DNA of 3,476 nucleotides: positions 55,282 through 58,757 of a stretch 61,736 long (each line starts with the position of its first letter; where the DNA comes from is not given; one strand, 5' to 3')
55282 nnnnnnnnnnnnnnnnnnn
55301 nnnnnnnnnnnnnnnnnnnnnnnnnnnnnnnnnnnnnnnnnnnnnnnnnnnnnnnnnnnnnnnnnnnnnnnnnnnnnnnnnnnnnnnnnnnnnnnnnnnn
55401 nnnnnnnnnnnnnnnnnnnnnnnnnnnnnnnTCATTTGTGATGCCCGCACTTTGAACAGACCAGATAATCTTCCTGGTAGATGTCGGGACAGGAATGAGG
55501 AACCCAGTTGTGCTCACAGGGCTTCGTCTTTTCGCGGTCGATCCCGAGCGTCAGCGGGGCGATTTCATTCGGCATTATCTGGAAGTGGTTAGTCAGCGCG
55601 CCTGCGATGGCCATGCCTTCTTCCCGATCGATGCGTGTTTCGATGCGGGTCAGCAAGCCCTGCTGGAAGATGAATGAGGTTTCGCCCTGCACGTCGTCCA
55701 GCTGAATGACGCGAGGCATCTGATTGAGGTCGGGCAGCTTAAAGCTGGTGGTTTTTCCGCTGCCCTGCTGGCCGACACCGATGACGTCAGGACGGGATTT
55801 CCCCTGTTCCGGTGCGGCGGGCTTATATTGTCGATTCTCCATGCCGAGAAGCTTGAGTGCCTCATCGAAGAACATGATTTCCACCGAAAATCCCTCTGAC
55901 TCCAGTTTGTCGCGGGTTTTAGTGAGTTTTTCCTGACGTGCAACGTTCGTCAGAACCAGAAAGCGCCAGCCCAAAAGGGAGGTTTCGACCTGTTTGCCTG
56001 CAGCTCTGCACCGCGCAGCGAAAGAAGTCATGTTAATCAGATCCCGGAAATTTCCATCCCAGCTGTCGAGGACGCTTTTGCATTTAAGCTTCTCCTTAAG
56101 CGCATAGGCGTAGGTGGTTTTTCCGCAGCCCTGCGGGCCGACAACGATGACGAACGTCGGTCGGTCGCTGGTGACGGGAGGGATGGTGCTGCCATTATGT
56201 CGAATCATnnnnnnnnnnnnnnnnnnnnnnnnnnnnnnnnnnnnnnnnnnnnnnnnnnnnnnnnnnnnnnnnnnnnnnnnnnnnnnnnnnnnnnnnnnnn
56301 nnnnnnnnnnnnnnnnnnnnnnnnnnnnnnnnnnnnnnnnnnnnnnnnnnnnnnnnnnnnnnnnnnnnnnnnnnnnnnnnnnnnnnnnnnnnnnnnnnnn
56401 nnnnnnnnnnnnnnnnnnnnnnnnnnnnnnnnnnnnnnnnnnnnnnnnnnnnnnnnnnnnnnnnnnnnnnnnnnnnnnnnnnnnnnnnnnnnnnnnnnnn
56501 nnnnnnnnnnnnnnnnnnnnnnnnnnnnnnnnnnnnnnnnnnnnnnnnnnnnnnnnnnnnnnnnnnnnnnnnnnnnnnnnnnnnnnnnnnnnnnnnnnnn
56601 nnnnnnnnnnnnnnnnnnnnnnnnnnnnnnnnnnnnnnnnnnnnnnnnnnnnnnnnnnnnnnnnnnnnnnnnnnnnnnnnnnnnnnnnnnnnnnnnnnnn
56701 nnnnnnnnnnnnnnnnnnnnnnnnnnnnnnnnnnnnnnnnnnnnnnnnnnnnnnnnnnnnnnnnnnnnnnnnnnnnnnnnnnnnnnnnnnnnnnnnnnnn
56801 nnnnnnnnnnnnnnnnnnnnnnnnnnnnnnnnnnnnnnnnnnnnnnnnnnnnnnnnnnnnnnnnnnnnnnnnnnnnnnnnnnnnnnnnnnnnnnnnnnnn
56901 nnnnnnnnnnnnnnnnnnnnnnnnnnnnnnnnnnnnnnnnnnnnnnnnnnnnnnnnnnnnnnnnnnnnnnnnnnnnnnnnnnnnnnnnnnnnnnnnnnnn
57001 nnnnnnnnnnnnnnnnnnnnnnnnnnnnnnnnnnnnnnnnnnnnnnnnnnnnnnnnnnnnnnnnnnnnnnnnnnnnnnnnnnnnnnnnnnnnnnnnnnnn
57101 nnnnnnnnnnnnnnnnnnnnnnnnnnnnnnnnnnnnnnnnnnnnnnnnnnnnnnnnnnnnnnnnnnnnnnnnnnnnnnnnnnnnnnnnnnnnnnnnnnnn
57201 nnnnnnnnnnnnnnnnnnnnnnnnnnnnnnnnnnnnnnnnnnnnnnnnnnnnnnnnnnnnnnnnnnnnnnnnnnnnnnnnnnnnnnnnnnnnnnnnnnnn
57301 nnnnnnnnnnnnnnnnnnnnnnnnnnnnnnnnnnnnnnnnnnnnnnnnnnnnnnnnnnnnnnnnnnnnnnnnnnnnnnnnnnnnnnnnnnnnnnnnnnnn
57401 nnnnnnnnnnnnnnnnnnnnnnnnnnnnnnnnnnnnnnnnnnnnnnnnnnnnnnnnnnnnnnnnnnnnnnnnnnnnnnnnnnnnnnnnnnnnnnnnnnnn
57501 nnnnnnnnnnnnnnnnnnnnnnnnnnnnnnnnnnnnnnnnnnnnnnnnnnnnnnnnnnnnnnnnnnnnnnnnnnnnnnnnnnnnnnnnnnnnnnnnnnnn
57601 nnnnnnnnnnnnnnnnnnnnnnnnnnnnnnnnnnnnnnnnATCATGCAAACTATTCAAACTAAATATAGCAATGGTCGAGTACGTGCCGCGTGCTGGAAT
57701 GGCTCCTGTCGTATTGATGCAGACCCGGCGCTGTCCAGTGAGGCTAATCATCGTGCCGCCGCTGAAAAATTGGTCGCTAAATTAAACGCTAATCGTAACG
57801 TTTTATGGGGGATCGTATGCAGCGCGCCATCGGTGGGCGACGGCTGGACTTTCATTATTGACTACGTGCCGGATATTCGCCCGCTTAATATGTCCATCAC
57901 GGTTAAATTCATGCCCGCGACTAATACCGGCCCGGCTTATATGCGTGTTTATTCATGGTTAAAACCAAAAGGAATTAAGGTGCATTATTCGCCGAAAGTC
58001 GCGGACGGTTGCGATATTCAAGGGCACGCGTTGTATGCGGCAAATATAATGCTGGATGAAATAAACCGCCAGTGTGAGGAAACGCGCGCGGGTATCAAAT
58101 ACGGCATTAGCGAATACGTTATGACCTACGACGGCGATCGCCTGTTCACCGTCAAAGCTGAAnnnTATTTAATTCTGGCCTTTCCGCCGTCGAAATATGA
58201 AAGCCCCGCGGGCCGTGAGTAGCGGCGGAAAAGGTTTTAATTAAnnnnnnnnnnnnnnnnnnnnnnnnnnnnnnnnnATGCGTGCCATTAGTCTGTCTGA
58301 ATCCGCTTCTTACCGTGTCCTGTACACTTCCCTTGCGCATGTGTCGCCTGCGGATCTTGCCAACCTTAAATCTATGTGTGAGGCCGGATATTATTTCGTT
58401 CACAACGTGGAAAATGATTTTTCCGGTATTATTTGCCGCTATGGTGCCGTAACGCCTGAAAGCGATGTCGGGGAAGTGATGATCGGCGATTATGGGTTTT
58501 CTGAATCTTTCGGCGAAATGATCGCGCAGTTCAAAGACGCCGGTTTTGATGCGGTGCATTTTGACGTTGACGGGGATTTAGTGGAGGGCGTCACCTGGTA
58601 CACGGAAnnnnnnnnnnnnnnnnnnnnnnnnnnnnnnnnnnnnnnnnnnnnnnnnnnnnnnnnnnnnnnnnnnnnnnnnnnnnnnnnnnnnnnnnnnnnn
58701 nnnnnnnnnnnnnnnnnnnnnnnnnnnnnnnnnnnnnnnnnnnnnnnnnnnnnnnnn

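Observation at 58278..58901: Strongly acidic 207-aa protein: DNA-mimic / anti-restriction candidate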

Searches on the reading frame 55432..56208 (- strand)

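Call 5: search_protein_families(library=pfam, proteins=[window:55432-56208:-], max_evalue=0.1)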
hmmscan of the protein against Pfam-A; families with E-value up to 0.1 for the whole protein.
window:55432-56208:- (258 aa): 29 families (the best 25 are shown)
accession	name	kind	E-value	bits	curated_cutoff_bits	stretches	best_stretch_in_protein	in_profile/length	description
PF13401.12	AAA_22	-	3e-06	28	27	1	16-117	4-93/130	AAA domain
PF06414.18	Zeta_toxin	-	4.3e-06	26.7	22.3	1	13-58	12-58/199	Zeta toxin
PF00004.35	AAA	-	5.7e-05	24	21.2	1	20-124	1-73/131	ATPase family associated with various cellular activities (AAA)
PF13191.12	AAA_16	-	8.9e-05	23.5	32.6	1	11-108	18-104/167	AAA ATPase domain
PF00270.35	DEAD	-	0.00011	22.4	26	1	138-166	13-40/167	DEAD/DEAH box helicase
PF13238.12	AAA_18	-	0.00025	21.9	29.4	1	20-57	1-31/128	AAA domain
PF13671.12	AAA_33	-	0.00047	20.9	27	1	20-43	2-25/143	AAA domain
PF00005.33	ABC_tran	-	0.00074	20.6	25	0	19-51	13-45/137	ABC transporter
PF05729.18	NACHT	-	0.001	19.4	26.7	1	20-44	3-27/167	NACHT domain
PF00448.28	SRP54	-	0.0011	19.1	22.7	0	18-42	2-26/196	SRP54-type protein, GTPase domain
PF12775.13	AAA_7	-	0.0011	19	25.8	0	20-44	36-60/181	P-loop containing dynein motor region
PF20720.3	nSTAND3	-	0.0012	19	27.2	1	18-43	18-43/155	Novel STAND NTPase 3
PF00910.28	RNA_helicase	-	0.0014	19.5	21.5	1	20-46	1-27/105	RNA helicase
PF09439.16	SRPRB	-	0.0023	17.8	25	0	19-48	5-34/178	Signal recognition particle receptor beta subunit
PF13173.12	AAA_14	-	0.0028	18.1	27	1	19-42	4-27/129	AAA domain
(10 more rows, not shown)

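Call 6: search_protein_families(library=phrogs, proteins=[window:55432-56208:-], max_evalue=0.1)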
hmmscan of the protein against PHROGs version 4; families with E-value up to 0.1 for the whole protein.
window:55432-56208:- (258 aa): 16 families
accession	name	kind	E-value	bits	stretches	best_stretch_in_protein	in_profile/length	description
phrog_14685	-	unknown function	1.4e-14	54.9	1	20-91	5-78/88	-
phrog_168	-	DNA, RNA and nucleotide metabolism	1.4e-05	26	1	19-66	44-94/314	clamp loader of DNA polymerase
phrog_5484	-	DNA, RNA and nucleotide metabolism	5.7e-05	23.8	1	19-38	30-49/239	DnaA-like replication initiation protein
phrog_5846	-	DNA, RNA and nucleotide metabolism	0.00023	21.5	1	17-59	38-85/380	clamp loader of DNA polymerase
phrog_2107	-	other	0.00034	21.4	1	20-45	6-31/201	thymidylate kinase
phrog_761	-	other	0.0018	18.9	1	16-47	18-48/362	thymidylate kinase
phrog_34956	-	unknown function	0.0026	18.5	1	20-52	217-249/295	-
phrog_1313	-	DNA, RNA and nucleotide metabolism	0.0058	16.6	0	17-37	295-315/568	DNA helicase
phrog_2666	-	head and packaging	0.013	15.2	0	12-42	316-346/555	terminase large subunit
phrog_6094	-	unknown function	0.02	15.7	1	218-257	72-107/142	-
phrog_2071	-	other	0.023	15.5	1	13-43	12-41/282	ATPase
phrog_9023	-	unknown function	0.025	16.2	1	221-257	46-79/81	-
phrog_124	-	DNA, RNA and nucleotide metabolism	0.025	14.9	0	11-39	37-65/382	Sak4-like ssDNA annealing protein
phrog_1815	-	other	0.036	15.3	0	17-44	3-30/197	guanylate kinase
phrog_13260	-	unknown function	0.062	13.2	0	20-91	43-113/497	-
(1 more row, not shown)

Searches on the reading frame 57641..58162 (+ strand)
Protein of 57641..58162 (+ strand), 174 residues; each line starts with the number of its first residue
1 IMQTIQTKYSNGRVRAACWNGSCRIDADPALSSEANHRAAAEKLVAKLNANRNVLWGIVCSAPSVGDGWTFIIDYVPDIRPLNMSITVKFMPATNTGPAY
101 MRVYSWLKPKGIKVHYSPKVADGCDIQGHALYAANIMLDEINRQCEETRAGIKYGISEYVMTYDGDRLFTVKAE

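Call 5: search_protein_families(library=pfam, proteins=[window:57641-58162:+], max_evalue=0.1)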
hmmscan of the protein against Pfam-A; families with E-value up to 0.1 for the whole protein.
window:57641-58162:+ (174 aa): 0 families

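Call 6: search_protein_families(library=phrogs, proteins=[window:57641-58162:+], max_evalue=0.1)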
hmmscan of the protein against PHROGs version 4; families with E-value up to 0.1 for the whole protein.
window:57641-58162:+ (174 aa): 1 family
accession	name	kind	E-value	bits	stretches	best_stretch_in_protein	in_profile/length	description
phrog_3199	-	unknown function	1.3e-60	205.7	1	1-173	1-180/181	-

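Call 26: search_protein_families(library=padloc, proteins=[window:57641-58162:+], max_evalue=1)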
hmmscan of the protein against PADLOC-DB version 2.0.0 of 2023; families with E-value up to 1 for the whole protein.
window:57641-58162:+ (174 aa): 0 families

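Call 36: search_protein_families(library=ncbifam, proteins=[window:57641-58162:+], max_evalue=0.1)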
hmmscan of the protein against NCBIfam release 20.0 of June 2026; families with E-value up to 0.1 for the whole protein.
window:57641-58162:+ (174 aa): 0 families

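Call 57: search_dna_similar(query=window:57641-58162:+, collection=phages, mode=protein, max_evalue=0.001, max_rows=40, rows=spread)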
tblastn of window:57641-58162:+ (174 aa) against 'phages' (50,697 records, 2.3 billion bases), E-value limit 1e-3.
Records with a match: 120; places in all: 121; records where one place covers at least 80% of the query: 108.
Best place of each record, by identity: 60-80% 88; <60% 32.
By first word of the organism name: Salmonella 77; Escherichia 15; Providencia 6; Serratia 5; Klebsiella 5; Pectobacterium 4; Chivirus 2; Erwinia 2; Enterobacter 1; Xanthomonas 1; and 2 more.
By host as written in the record: Salmonella enterica subsp. enterica serovar Typhimurium 21; Salmonella enterica 12; - 11; Salmonella sp. 9; Salmonella enterica subsp. enterica serovar Enteritidis 5; Salmonella gallinarum 4; Pectobacterium carotovorum 4; Klebsiella pneumoniae 3; and 38 more.
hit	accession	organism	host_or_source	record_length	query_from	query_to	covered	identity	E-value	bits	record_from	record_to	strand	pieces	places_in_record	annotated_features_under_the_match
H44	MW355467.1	Salmonella phage vB_SenS_ER3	Salmonella enterica subsp. enterica ...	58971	2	174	99%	64.8%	5e-70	234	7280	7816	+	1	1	hypothetical protein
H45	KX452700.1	Enterobacter phage KNP7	Enterobacter sp.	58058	2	173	99%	64.0%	5e-69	231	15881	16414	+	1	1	record has no annotation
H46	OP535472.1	Salmonella phage SEP13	Salmonella enterica subsp. enterica ...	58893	2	173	99%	64.0%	1e-68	231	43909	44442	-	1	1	hypothetical protein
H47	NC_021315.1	Salmonella phage Chi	-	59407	2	173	99%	63.5%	7e-69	231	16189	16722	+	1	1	hypothetical protein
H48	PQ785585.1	Salmonella phage As4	Salmonella enterica subsp. enterica ...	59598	2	173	99%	63.5%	7e-69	231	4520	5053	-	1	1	hypothetical protein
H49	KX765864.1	Salmonella phage ST-374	-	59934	2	173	99%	63.5%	1e-68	231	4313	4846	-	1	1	hypothetical protein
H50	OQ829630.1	Salmonella phage gd01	Salmonella sp.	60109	2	173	99%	63.5%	1e-68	231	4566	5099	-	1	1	hypothetical protein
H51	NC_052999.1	Salmonella phage ER24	Salmonella enterica subsp. enterica ...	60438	2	173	99%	63.5%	1e-68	231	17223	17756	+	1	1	hypothetical protein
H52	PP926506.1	Salmonella phage PMBT19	Salmonella sp. L2-112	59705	2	173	99%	63.5%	2e-68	230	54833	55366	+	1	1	hypothetical protein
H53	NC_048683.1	Salmonella phage KFS-SE1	Salmonella enterica subsp. enterica ...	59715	2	173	99%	63.5%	2e-67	227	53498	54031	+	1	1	hypothetical protein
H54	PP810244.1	Salmonella phage PMBT21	Salmonella enterica subsp. enterica ...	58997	2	173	99%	63.5%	3e-67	226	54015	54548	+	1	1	hypothetical protein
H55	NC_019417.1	Salmonella phage SPN19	Salmonella sp.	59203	2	173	99%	63.5%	3e-67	226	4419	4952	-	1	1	hypothetical protein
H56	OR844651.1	Escherichia phage ECO103 4-12-1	Escherichia coli O103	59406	2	173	99%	63.5%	3e-67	226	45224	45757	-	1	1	record has no annotation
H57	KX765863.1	Salmonella phage ST-118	-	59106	2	173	99%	63.5%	4e-67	226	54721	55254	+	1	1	hypothetical protein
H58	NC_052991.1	Serratia phage KpYy 1 41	Klebsiella pneumoniae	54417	2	173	99%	63.5%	6e-67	226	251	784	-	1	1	hypothetical protein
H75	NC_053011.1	Erwinia phage pEp_SNUABM_08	Erwinia pyrifoliae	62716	1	172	99%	53.0%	1e-51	182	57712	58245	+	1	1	hypothetical protein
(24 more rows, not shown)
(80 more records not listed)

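Call 58: search_dna_similar(query=window:57641-58162:+, collection=plasmids, mode=protein, max_evalue=0.001, max_rows=30, rows=spread)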
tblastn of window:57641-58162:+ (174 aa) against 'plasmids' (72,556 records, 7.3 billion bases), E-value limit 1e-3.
Records with a match: 1; places in all: 1; records where one place covers at least 80% of the query: 1.
Best place of each record, by identity: <60% 1.
By first word of the organism name: Enterobacter 1.
By predicted mobility (MOB-suite, as given by PLSDB): non-mobilizable 1.
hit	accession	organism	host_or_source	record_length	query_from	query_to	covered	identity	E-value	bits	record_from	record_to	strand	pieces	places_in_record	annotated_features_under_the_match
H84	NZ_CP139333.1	Enterobacter hormaechei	Single microbial strain,tomato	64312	2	173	99%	46.7%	3e-41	153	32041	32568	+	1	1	hypothetical protein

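Call 59: get_annotated_region(hit=H47, flank=3000)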
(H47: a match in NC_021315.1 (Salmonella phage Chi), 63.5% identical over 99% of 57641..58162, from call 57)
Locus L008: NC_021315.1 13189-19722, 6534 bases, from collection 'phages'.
description: Enterobacteria phage Chi, complete genome.
organism: Salmonella phage Chi (NCBI taxid 2927983)
taxonomy: Viruses; Duplodnaviria; Heunggongvirae; Uroviricota; Caudoviricetes; Casjensviridae; Chivirus; Chivirus chi
host: -; source: -; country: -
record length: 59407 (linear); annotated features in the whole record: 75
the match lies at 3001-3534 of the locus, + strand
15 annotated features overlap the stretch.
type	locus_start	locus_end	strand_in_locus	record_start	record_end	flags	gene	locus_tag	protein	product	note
CDS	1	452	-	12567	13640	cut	-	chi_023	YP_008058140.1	exonuclease recombination-associated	-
CDS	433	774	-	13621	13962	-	-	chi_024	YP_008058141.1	hypothetical protein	-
CDS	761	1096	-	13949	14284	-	-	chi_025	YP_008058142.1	hypothetical protein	-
CDS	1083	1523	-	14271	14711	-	-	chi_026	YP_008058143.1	hypothetical protein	-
CDS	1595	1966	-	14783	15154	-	-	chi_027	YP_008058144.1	hypothetical protein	-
CDS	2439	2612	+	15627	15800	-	-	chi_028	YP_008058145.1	hypothetical protein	-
CDS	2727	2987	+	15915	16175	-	-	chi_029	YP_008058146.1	hypothetical protein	-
CDS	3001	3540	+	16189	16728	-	-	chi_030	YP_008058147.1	hypothetical protein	-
CDS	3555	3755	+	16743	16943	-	-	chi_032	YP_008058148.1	hypothetical protein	-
CDS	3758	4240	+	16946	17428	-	-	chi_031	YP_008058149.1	hypothetical protein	-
CDS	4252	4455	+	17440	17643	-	-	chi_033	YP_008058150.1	hypothetical protein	-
CDS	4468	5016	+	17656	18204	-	-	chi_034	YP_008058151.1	hypothetical protein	-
CDS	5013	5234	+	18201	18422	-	-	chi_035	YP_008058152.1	hypothetical protein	-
CDS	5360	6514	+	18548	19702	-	-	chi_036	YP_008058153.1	hypothetical protein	-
CDS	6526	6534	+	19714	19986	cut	-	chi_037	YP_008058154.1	hypothetical protein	-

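Call 60: get_annotated_region(hit=H75, flank=4000)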
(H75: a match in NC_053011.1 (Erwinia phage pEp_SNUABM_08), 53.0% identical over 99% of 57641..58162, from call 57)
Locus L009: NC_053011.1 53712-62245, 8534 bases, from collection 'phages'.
description: Erwinia phage pEp_SNUABM_08, complete genome.
organism: Erwinia phage pEp_SNUABM_08 (NCBI taxid 2593268)
taxonomy: Viruses; Duplodnaviria; Heunggongvirae; Uroviricota; Caudoviricetes; Casjensviridae; Gwanakrovirus; Gwanakrovirus SNUABM08
host: Erwinia pyrifoliae; source: -; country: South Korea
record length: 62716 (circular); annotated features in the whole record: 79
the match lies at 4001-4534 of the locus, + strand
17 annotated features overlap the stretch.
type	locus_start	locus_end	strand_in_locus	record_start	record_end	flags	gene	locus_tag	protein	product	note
CDS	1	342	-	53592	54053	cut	-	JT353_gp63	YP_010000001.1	hypothetical protein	-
CDS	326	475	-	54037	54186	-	-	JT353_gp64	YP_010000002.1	DUF1382 domain-containing protein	-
CDS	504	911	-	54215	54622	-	-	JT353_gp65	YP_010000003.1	hypothetical protein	-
CDS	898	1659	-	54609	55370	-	-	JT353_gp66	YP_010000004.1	hypothetical protein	-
CDS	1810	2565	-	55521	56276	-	-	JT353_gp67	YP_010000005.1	putative DnaQ-like exonuclease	-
CDS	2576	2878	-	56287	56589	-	-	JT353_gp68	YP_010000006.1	hypothetical protein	-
CDS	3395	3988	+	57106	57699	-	-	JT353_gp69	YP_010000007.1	clamp loader of DNA polymerase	-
CDS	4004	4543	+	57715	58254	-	-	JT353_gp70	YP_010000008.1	hypothetical protein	-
CDS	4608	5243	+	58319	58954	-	-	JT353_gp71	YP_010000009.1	hypothetical protein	-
CDS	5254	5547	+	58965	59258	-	-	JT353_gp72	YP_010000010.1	hypothetical protein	-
CDS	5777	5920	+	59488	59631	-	-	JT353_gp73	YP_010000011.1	hypothetical protein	-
CDS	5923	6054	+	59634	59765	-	-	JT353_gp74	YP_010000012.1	hypothetical protein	-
CDS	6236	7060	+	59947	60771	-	-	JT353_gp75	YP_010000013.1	hypothetical protein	-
CDS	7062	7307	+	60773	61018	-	-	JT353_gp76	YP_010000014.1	hypothetical protein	-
CDS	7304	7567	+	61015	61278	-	-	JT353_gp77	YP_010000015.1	hypothetical protein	-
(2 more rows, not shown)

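Call 69: search_protein_families(library=phrogs, proteins=[L008:4468-5013:+, L009:4608-5240:+, L009:5254-5544:+], max_evalue=0.01)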
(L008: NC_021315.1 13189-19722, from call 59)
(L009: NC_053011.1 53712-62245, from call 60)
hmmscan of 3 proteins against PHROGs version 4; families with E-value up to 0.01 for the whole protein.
L008:4468-5013:+ (182 aa): 2 families
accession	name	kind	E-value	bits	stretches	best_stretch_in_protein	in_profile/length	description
phrog_9514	-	unknown function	3e-125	416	1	1-182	1-182/182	-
phrog_4781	-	unknown function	1.5e-14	54.8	1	5-79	11-80/83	-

L009:4608-5240:+ (211 aa): 2 families
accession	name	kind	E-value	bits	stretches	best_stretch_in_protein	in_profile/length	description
phrog_10310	-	unknown function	5.3e-58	197.3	1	2-210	4-211/212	-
phrog_5162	-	unknown function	1e-06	29.5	1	1-67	2-69/201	-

L009:5254-5544:+ (97 aa): 1 family
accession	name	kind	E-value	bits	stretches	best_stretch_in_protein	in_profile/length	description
phrog_1845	-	unknown function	2.3e-07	32.1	1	9-92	11-88/93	-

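Call 70: search_protein_families(library=pfam, proteins=[L009:4608-5240:+, L008:4468-5013:+, L008:5360-6511:+, L008:3758-4237:+, L009:6236-7057:+, L009:7564-7953:+], max_evalue=0.01)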
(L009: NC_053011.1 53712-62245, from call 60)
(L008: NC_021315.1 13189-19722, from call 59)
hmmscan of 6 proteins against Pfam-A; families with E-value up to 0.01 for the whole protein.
L009:4608-5240:+ (211 aa): 1 family
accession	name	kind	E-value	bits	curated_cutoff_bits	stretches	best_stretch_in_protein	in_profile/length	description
PF20911.3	GP7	-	0.0013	18.1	27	1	34-97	189-250/313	Major capsid protein GP7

L008:4468-5013:+ (182 aa): 0 families

L008:5360-6511:+ (384 aa): 0 families

L008:3758-4237:+ (160 aa): 0 families

L009:6236-7057:+ (274 aa): 0 families

L009:7564-7953:+ (130 aa): 0 families

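Call 84: search_solved_structures(query=window:57641-58162:+, max_evalue=1)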
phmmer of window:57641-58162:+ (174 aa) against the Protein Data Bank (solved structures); distinct sequences matched with E-value up to 1: 1.
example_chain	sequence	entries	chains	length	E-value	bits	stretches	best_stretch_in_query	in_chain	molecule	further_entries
3hmb_A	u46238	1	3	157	0.87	12.7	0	85-135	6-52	N-acetylmuramoyl-L-alanine amidase xlyA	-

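Call 100: search_dna_similar(query=L008:4468-5013:+, collection=phages, mode=protein, max_evalue=0.001, max_rows=25, rows=spread)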
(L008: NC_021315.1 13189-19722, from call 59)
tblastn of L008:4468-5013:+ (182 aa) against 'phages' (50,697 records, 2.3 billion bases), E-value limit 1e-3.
Records with a match: 130; places in all: 132; records where one place covers at least 80% of the query: 102.
Best place of each record, by identity: >=99% 6; 95-99% 15; 90-95% 76; 80-90% 5; 60-80% 1; <60% 27.
By first word of the organism name: Salmonella 89; Klebsiella 18; Escherichia 8; Chivirus 2; Serratia 2; Listeria 2; Acinetobacter 2; Cronobacter 2; Enterobacter 1; Staphylococcus 1; and 3 more.
By host as written in the record: Salmonella enterica subsp. enterica serovar Typhimurium 22; Salmonella enterica 17; - 10; Salmonella sp. 10; Salmonella enterica subsp. enterica serovar Enteritidis 5; Klebsiella pneumoniae 5; Salmonella gallinarum 4; Salmonella enterica subsp. enterica serovar Typhimurium strain ATCC 14028S 2; and 42 more.
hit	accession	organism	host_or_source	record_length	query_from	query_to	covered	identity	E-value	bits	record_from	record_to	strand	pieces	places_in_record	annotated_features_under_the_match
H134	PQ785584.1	Salmonella phage As4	Salmonella enterica subsp. enterica ...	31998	1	182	100%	100.0%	3e-118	373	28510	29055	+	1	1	hypothetical protein (x2)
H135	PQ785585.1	Salmonella phage As4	Salmonella enterica subsp. enterica ...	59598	1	182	100%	100.0%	3e-118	373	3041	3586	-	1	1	hypothetical protein (x2)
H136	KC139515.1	Salmonella phage FSL SP-124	Salmonella enterica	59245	1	182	100%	95.1%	5e-114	361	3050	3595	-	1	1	hypothetical protein (x2)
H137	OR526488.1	Salmonella phage STP-2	Salmonella enterica subsp. enterica ...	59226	1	182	100%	95.1%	2e-112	356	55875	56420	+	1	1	hypothetical protein (x2)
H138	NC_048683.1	Salmonella phage KFS-SE1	Salmonella enterica subsp. enterica ...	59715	1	182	100%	94.5%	1e-113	360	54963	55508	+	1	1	hypothetical protein (x2)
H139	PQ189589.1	Salmonella phage Salmp-p7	Salmonella enterica subsp. enterica ...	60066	1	182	100%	94.5%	7e-112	355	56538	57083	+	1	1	hypothetical protein (x2)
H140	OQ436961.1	Salmonella phage ST-W139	Salmonella enterica subsp. enterica ...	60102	1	182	100%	94.0%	9e-113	357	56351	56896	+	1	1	hypothetical protein (x2)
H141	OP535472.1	Salmonella phage SEP13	Salmonella enterica subsp. enterica ...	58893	1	182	100%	94.0%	3e-112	355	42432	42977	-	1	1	anti-repressor protein | XRE family transcriptional regulator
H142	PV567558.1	Salmonella phage PK5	Salmonella enterica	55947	1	182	100%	93.4%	1e-111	354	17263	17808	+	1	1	hypothetical protein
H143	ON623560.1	Salmonella phage PST-H4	Salmonella sp.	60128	1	181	99%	93.9%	4e-111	353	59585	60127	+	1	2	none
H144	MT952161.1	Serratia phage vB_SmaS-Smarc6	Serratia marcescens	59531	1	182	100%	92.9%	3e-111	353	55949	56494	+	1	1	hypothetical protein (x2)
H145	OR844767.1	Escherichia phage ECO111 5-P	Escherichia coli O111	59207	1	182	100%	92.9%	7e-111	352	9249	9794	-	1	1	record has no annotation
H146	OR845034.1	Salmonella phage S.Ent 1-35-3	Salmonella enterica subsp. enterica ...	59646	1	181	99%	93.4%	7e-112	355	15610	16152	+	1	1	record has no annotation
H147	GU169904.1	Staphylococcus phage SA1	Staphylococcus aureus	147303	1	181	99%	93.4%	4e-110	350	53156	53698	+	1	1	none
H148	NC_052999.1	Salmonella phage ER24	Salmonella enterica subsp. enterica ...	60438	1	182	100%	92.3%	7e-111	352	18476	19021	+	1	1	hypothetical protein (x2)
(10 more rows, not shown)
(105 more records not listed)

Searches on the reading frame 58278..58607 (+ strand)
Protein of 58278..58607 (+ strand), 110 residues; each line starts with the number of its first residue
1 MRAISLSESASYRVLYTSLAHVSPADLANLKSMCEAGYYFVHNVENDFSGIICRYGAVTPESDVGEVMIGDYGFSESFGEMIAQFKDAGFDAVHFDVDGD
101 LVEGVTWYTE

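Call 92: search_solved_structures(query=A3, max_evalue=10)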
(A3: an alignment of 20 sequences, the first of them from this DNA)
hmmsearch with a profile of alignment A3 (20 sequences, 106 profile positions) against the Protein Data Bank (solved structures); distinct sequences matched with E-value up to 10: 4.
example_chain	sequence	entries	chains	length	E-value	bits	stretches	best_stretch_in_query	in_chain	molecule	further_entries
1vmb_A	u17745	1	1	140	0.13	15.6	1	70-105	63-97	30S ribosomal protein S6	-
8vl3_A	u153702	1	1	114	0.29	14.5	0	56-85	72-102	De novo designed protein F3 parent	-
7tol_A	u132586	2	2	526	0.41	14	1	51-95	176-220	glycerol dibiphytanyl glycerol tetraether - macrocyclic archaeol synthase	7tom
7bqb_A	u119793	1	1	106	0.47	13.8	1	27-85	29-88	NF6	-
